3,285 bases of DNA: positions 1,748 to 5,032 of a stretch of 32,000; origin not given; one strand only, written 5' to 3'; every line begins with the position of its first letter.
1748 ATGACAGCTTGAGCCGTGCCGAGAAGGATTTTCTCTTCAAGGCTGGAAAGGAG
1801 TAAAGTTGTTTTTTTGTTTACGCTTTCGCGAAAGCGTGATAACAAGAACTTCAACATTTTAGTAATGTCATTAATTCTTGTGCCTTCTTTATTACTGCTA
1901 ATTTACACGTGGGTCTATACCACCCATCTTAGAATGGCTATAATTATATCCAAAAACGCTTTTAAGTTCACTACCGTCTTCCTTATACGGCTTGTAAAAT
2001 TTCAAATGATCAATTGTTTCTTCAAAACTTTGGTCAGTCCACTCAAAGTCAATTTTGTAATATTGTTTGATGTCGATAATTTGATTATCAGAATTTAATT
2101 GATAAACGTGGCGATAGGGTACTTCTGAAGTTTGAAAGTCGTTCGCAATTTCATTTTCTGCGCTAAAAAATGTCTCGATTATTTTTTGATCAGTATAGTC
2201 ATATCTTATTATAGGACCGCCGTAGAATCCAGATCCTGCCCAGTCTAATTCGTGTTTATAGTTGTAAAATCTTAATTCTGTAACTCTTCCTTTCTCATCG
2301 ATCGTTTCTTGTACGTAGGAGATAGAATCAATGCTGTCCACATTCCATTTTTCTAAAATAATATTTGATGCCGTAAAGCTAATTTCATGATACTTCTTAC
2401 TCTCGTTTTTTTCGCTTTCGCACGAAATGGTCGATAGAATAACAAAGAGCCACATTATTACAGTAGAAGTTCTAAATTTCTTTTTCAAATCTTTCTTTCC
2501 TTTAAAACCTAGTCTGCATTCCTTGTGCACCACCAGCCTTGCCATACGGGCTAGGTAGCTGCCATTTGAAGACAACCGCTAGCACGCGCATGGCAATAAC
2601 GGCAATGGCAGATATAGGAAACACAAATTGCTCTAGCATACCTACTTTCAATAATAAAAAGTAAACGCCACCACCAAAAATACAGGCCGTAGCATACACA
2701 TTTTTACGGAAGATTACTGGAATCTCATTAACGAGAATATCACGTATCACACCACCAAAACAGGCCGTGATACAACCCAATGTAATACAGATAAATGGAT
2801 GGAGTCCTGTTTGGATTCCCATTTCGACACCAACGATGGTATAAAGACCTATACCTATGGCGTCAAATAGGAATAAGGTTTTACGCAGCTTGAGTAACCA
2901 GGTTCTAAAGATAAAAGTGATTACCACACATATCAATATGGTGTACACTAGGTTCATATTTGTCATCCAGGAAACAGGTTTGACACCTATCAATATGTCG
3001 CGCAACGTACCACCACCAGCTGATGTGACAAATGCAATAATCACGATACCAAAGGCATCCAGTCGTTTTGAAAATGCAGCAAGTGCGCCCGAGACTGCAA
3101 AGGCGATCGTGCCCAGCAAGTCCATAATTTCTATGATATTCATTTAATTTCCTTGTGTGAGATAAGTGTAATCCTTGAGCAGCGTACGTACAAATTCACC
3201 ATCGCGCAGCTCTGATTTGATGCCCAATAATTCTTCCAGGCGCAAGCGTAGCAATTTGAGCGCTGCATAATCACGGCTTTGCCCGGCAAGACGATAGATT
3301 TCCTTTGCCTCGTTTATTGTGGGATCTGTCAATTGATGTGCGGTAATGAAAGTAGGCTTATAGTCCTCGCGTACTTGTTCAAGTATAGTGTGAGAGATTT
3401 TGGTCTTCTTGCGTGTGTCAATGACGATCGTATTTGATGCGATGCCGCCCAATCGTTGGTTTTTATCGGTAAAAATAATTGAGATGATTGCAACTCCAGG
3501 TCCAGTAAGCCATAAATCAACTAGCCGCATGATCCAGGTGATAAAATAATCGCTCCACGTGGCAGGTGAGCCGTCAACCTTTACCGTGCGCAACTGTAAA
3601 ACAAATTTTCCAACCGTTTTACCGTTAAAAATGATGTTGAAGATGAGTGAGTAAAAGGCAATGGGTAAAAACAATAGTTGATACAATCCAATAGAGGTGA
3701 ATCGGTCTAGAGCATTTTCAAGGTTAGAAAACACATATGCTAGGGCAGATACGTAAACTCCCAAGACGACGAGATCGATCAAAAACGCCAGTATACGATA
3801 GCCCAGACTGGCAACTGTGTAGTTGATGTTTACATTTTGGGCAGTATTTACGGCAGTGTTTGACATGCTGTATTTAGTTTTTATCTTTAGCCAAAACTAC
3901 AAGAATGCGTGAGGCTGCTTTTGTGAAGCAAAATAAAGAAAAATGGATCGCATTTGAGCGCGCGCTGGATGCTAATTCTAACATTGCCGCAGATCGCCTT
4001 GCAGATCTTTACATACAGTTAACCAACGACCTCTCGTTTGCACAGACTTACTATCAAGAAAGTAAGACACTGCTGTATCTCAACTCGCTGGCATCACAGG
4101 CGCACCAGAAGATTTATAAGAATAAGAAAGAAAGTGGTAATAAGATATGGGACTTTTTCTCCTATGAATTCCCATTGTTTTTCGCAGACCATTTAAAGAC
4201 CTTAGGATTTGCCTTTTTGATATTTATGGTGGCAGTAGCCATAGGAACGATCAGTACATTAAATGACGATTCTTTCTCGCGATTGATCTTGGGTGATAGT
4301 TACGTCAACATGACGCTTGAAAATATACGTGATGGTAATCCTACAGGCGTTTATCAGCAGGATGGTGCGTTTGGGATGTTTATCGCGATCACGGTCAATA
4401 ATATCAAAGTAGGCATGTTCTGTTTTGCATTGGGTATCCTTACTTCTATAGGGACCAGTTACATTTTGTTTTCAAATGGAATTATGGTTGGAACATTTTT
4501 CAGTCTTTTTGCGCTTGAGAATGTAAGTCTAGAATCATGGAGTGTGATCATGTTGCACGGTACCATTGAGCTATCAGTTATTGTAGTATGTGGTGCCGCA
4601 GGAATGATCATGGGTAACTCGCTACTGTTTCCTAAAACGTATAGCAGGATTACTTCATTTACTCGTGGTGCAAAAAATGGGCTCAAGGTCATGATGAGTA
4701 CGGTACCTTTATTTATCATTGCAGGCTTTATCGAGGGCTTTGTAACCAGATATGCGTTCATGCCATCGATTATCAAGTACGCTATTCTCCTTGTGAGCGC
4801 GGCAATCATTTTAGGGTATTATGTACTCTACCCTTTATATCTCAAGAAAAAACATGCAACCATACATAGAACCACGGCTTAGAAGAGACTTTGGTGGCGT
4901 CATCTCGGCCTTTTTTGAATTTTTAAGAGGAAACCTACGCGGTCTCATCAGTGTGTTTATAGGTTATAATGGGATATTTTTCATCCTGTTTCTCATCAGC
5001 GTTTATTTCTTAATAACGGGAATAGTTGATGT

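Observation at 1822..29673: Dispersed, ORF-neutral perfect palindrome family (core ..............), nine copies in 32 kb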

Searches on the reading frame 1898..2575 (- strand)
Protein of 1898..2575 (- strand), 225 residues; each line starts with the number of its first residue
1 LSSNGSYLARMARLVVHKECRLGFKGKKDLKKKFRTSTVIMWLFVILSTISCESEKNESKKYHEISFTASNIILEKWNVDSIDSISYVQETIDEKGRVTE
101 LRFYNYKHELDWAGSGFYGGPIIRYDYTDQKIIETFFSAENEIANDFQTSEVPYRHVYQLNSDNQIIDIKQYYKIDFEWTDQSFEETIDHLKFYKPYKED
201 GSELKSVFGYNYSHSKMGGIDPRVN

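Call 68: search_protein_families(library=pfam, proteins=[window:1898-2575:-], max_evalue=0.001)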
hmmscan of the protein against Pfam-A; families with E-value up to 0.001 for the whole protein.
window:1898-2575:- (225 aa): 0 families

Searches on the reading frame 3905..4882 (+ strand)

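Call 68: search_protein_families(library=pfam, proteins=[window:3905-4882:+], max_evalue=0.001)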
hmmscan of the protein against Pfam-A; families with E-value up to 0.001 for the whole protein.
window:3905-4882:+ (325 aa): 1 family
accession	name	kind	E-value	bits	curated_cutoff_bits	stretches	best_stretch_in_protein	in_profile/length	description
PF01944.22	SpoIIM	-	2.7e-35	122.1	26.9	1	103-282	1-163/163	Stage II sporulation protein M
